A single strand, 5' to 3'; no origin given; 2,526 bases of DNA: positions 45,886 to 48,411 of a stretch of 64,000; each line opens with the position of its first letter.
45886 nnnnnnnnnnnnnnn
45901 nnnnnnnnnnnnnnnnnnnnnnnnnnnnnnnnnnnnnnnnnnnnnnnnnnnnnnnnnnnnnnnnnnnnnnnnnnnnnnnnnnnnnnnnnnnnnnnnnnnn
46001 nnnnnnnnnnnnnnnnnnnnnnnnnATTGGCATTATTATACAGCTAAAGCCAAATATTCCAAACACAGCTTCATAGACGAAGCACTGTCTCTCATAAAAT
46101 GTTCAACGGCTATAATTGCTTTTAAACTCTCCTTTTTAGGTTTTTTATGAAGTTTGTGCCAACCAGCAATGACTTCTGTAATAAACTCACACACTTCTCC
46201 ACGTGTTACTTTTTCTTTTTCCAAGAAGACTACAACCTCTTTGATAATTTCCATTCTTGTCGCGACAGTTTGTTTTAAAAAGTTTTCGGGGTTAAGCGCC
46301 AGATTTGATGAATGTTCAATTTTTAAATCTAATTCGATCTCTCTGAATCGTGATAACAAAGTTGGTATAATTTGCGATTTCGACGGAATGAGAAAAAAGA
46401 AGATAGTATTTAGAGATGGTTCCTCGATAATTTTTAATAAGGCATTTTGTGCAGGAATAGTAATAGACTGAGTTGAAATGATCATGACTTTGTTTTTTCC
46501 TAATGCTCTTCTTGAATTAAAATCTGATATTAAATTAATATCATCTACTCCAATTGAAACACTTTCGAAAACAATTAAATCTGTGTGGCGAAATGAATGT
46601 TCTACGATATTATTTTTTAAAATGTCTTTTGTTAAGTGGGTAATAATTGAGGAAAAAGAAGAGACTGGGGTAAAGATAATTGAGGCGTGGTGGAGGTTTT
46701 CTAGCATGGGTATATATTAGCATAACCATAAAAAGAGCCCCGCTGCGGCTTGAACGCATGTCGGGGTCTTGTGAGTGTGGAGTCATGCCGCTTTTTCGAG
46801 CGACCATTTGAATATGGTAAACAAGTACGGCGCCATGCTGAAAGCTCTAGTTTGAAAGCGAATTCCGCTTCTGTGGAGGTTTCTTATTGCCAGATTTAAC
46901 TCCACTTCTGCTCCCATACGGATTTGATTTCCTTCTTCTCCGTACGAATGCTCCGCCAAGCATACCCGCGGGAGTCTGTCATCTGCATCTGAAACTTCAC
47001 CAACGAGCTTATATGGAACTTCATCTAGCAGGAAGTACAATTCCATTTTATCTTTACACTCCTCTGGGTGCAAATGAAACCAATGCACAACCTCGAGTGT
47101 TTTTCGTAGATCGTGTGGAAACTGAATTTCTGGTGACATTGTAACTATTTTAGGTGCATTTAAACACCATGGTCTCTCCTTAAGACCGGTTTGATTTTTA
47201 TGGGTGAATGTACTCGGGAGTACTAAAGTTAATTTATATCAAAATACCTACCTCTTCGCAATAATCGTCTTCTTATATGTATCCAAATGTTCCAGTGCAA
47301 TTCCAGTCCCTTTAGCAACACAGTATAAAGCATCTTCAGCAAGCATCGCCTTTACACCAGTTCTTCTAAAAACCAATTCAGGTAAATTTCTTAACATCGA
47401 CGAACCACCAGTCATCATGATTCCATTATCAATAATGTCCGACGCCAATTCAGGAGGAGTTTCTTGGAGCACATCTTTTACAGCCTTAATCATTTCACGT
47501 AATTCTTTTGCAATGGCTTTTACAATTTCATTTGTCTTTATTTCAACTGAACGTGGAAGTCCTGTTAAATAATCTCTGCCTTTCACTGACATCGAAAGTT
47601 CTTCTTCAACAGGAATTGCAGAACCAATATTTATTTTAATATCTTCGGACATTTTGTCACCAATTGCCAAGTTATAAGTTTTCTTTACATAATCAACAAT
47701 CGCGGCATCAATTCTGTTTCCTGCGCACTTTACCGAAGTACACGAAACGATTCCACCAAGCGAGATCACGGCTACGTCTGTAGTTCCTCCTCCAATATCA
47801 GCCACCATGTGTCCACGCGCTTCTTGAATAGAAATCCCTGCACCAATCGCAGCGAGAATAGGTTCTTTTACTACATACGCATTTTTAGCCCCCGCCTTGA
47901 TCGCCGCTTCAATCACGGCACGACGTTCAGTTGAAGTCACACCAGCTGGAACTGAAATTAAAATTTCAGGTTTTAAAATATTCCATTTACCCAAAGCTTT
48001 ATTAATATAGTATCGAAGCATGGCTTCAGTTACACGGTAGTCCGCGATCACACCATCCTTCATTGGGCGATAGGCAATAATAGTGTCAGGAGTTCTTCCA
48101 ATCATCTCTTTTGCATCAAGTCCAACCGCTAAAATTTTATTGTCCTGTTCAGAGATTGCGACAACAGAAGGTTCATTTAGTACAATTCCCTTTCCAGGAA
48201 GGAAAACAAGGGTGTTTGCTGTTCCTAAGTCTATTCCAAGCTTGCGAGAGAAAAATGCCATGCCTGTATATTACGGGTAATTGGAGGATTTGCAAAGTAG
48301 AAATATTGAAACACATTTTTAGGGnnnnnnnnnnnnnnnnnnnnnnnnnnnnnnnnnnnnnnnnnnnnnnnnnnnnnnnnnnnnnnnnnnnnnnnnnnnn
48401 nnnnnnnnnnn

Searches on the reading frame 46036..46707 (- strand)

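Call 91: search_protein_families(library=pfam, proteins=[window:46036-46707:-], max_evalue=0.001)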
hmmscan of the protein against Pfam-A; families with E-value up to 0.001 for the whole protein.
window:46036-46707:- (223 aa): 1 family
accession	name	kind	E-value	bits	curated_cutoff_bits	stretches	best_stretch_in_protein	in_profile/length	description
PF13177.12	DNA_pol3_delta2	-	1.3e-15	58.2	27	1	39-126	66-157/161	DNA polymerase III, delta subunit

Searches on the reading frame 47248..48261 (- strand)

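Call 36: search_protein_families(library=pfam, proteins=[window:47248-48261:-], max_evalue=0.0001)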
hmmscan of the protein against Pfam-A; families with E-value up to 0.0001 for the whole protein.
window:47248-48261:- (337 aa): 4 families
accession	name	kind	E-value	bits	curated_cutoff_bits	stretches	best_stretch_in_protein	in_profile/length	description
PF06723.19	MreB_Mbl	-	1e-132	442.4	27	1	6-330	2-326/327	MreB/Mbl protein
PF00012.26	HSP70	-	8.2e-12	44.6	20.6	1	99-318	135-367/599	Hsp70 protein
PF00022.25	Actin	-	3.2e-10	39.6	27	1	31-194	31-189/410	Actin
PF14450.12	FtsA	-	1.2e-08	35.8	31.8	1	153-308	2-110/127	Cell division protein FtsA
